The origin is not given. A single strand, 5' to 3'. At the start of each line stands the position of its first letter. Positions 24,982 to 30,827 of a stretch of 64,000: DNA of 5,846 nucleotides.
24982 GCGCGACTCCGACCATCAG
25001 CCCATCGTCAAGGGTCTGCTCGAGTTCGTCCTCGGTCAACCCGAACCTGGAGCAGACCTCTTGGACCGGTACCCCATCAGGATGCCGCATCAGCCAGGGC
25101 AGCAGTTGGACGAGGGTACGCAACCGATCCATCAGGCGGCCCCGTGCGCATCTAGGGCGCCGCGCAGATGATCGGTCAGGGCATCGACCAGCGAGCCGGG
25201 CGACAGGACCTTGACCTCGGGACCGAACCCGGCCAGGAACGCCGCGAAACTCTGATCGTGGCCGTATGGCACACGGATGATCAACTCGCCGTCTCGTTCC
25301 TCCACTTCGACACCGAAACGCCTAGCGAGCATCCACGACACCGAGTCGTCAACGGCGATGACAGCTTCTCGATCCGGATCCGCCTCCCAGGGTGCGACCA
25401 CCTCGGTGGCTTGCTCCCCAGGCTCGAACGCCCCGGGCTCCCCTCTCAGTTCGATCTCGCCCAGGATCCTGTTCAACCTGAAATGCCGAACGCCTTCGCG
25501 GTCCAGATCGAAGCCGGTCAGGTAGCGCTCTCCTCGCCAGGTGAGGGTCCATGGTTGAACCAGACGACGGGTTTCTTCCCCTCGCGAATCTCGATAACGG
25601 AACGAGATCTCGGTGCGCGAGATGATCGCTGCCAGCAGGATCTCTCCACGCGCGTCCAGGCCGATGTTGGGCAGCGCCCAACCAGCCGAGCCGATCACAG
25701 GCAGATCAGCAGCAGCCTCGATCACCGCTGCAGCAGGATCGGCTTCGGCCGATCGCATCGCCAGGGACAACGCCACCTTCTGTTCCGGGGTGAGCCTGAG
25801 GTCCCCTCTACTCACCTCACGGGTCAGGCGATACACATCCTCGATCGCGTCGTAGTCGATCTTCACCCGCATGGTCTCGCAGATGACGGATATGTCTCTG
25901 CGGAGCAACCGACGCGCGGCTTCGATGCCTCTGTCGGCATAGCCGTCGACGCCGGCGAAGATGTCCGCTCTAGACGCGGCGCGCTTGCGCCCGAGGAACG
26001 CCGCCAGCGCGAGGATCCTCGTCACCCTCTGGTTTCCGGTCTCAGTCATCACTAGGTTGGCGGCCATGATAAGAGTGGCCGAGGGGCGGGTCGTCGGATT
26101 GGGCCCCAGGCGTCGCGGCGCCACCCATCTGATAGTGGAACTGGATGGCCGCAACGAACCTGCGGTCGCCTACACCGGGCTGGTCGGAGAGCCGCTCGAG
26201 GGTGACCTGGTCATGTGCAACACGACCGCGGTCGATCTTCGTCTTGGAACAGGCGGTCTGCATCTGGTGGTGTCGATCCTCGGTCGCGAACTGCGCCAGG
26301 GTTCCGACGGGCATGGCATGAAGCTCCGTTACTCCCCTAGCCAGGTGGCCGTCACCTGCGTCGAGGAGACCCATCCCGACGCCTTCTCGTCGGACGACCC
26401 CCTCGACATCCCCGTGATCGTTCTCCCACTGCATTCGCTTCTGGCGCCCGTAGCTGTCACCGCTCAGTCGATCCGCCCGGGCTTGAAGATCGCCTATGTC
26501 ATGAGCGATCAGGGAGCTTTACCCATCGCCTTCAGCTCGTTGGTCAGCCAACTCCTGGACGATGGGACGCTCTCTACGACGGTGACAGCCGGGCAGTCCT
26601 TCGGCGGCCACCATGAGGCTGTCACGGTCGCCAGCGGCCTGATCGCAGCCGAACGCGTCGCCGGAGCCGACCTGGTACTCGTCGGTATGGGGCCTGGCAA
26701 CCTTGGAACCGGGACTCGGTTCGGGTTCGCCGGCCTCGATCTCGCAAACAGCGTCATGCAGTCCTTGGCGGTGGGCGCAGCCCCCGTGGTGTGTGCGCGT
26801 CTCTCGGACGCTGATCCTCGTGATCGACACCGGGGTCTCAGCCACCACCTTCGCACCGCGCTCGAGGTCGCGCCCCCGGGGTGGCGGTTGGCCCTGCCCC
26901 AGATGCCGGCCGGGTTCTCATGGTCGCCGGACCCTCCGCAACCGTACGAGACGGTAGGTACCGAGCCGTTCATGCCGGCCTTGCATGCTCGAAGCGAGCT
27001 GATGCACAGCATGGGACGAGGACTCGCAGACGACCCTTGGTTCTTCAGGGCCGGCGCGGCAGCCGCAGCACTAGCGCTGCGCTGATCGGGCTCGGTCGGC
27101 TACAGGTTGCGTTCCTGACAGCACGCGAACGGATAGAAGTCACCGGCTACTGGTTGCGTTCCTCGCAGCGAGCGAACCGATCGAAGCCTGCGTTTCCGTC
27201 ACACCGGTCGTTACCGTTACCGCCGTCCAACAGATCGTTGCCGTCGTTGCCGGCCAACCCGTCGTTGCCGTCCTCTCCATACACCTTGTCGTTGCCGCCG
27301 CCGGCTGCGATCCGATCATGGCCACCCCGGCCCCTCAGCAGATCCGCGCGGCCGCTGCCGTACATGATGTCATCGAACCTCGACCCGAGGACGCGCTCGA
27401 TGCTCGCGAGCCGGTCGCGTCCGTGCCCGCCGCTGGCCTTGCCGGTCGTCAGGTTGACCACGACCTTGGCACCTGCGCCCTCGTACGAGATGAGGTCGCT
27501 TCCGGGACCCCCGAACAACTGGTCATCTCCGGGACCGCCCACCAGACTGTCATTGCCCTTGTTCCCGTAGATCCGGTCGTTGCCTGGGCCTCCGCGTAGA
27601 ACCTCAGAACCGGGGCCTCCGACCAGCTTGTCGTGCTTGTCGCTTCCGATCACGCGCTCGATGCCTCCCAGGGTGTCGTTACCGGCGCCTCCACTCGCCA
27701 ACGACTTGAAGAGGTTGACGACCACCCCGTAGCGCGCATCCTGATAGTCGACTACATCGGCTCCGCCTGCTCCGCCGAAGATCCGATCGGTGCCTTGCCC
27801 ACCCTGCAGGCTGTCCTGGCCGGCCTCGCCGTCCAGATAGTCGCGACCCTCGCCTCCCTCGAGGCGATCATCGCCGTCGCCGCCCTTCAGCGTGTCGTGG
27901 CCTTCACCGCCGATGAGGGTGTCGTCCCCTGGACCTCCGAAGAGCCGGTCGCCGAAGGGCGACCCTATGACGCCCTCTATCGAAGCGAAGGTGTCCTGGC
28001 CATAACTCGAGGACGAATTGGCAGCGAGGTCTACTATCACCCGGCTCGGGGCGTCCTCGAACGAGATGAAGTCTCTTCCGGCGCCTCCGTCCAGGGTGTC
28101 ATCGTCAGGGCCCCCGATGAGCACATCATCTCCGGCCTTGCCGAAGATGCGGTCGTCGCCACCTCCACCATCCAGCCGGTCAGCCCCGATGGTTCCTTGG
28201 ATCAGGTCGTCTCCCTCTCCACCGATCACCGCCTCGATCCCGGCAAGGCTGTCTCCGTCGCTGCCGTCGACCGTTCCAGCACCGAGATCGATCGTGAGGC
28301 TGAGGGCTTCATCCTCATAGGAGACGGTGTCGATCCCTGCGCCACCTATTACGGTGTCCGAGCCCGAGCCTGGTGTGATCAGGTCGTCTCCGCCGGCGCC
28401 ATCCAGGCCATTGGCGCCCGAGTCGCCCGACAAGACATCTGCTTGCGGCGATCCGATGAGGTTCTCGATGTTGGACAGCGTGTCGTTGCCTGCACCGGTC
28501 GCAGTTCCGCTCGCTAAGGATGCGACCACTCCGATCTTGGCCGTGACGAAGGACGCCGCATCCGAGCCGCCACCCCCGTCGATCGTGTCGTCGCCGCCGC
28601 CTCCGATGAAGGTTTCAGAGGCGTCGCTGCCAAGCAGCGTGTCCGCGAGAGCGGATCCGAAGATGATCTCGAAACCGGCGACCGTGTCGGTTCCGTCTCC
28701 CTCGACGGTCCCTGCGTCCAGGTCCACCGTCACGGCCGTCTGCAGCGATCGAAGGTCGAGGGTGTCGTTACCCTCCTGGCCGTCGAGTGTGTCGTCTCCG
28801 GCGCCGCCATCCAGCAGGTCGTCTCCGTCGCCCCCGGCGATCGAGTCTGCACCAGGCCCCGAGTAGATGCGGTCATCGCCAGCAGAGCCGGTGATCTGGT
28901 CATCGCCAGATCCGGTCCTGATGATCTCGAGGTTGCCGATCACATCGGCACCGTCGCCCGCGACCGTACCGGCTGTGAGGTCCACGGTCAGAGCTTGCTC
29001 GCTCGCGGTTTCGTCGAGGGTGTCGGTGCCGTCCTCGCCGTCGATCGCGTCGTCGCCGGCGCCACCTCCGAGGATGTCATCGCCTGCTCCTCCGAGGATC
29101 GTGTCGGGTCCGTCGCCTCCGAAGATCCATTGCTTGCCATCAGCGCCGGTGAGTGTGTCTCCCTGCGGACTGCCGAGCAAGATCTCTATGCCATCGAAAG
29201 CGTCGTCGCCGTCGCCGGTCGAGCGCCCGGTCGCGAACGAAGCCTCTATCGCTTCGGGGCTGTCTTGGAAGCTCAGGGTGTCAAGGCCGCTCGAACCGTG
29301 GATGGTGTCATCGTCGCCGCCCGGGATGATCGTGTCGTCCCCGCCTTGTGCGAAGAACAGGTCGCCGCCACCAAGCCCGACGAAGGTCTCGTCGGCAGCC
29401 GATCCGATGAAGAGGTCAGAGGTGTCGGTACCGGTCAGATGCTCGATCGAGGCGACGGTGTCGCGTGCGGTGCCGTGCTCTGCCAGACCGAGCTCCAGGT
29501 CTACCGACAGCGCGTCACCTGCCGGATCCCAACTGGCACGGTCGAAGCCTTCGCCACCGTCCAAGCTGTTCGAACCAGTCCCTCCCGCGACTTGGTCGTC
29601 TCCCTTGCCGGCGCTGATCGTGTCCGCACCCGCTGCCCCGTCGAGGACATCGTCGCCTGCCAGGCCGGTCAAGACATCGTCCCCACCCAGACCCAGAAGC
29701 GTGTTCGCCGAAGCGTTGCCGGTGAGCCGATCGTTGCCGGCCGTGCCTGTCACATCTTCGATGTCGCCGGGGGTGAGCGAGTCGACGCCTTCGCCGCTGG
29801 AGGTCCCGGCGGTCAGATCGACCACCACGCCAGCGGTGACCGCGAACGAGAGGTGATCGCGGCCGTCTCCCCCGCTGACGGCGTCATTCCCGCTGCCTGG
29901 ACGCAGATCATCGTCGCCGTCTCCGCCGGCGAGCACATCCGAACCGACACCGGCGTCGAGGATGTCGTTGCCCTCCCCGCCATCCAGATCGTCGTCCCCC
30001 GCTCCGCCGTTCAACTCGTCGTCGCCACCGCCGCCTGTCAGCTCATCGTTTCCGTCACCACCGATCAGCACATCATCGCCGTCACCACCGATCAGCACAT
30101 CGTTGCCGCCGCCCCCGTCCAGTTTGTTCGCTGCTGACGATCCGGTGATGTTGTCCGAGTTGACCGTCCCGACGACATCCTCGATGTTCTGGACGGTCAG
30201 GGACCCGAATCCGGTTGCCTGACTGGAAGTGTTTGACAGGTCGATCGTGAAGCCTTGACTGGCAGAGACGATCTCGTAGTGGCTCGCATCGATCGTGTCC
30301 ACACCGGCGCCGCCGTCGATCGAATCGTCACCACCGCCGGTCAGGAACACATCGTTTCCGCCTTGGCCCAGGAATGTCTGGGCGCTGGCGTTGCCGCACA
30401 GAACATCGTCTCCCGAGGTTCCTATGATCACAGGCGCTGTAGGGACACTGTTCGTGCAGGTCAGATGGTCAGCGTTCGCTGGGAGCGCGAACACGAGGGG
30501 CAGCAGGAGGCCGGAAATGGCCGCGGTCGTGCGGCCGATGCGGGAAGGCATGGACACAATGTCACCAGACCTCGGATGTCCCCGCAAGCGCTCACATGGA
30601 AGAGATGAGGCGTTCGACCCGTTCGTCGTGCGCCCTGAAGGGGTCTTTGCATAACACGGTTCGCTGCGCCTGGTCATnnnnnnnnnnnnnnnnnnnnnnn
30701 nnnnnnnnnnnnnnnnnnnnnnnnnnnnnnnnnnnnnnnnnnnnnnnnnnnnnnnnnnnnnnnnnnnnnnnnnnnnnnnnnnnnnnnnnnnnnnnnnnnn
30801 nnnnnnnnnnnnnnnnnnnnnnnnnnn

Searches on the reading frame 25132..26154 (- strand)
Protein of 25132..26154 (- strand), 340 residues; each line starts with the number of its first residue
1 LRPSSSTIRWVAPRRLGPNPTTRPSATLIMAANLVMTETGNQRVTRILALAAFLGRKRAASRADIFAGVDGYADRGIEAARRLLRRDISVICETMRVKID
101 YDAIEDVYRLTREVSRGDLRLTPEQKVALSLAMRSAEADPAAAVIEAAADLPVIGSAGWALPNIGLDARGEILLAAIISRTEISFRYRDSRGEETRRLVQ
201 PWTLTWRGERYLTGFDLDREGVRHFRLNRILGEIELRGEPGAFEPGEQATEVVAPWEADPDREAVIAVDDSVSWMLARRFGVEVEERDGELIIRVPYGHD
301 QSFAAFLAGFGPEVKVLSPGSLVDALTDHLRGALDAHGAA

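Call 62: search_protein_families(library=pfam, proteins=[window:25132-26154:-], max_evalue=0.00001)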
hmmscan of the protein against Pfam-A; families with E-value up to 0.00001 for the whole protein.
window:25132-26154:- (340 aa): 2 families
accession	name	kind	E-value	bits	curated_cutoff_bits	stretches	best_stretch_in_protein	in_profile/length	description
PF13280.12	WYL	-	2.1e-14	53.7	21.8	1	173-231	6-66/70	WYL domain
PF25583.1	WCX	-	1.3e-13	51.5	23.9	1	261-334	2-76/76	WCX domain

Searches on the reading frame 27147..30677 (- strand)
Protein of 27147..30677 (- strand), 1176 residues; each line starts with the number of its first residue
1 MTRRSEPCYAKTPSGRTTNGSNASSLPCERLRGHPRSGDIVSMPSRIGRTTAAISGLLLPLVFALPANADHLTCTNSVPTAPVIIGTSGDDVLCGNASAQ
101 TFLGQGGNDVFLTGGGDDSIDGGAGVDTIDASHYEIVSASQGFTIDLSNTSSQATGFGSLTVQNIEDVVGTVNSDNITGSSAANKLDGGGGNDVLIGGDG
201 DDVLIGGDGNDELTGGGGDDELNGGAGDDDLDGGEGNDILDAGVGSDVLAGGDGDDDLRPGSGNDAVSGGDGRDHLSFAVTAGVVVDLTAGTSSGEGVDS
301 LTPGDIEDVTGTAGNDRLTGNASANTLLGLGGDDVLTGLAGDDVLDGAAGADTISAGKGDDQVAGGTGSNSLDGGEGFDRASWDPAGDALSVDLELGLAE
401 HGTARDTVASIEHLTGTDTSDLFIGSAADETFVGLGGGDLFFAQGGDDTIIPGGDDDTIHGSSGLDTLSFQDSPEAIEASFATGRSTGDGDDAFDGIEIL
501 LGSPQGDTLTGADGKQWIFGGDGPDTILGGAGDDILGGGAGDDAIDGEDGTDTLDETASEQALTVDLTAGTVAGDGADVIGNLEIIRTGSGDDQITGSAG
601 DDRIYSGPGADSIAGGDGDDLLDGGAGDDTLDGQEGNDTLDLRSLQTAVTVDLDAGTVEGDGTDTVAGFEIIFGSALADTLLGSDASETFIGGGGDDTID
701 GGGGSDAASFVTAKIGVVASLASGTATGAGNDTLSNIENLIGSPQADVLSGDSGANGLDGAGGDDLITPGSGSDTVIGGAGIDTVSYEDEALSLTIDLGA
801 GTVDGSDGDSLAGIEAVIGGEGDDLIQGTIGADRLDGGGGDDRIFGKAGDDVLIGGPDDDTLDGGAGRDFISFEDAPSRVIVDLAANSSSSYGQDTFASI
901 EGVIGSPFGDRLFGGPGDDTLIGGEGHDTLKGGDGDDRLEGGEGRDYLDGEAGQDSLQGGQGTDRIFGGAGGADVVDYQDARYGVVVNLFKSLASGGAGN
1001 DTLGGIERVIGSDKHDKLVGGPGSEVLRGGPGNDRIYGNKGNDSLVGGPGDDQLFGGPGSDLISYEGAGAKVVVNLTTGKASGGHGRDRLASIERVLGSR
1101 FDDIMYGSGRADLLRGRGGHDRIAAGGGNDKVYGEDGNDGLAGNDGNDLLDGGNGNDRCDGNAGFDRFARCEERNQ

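Call 43: search_protein_families(library=pfam, proteins=[window:27147-30677:-], max_evalue=0.0001)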
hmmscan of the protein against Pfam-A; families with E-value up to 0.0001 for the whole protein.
window:27147-30677:- (1176 aa): 1 family
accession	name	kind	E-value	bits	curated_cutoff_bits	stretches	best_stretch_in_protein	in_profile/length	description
PF00353.25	HemolysinCabind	-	9.8e-108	351.8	23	13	1029-1063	2-36/36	RTX calcium-binding nonapeptide repeat (4 copies)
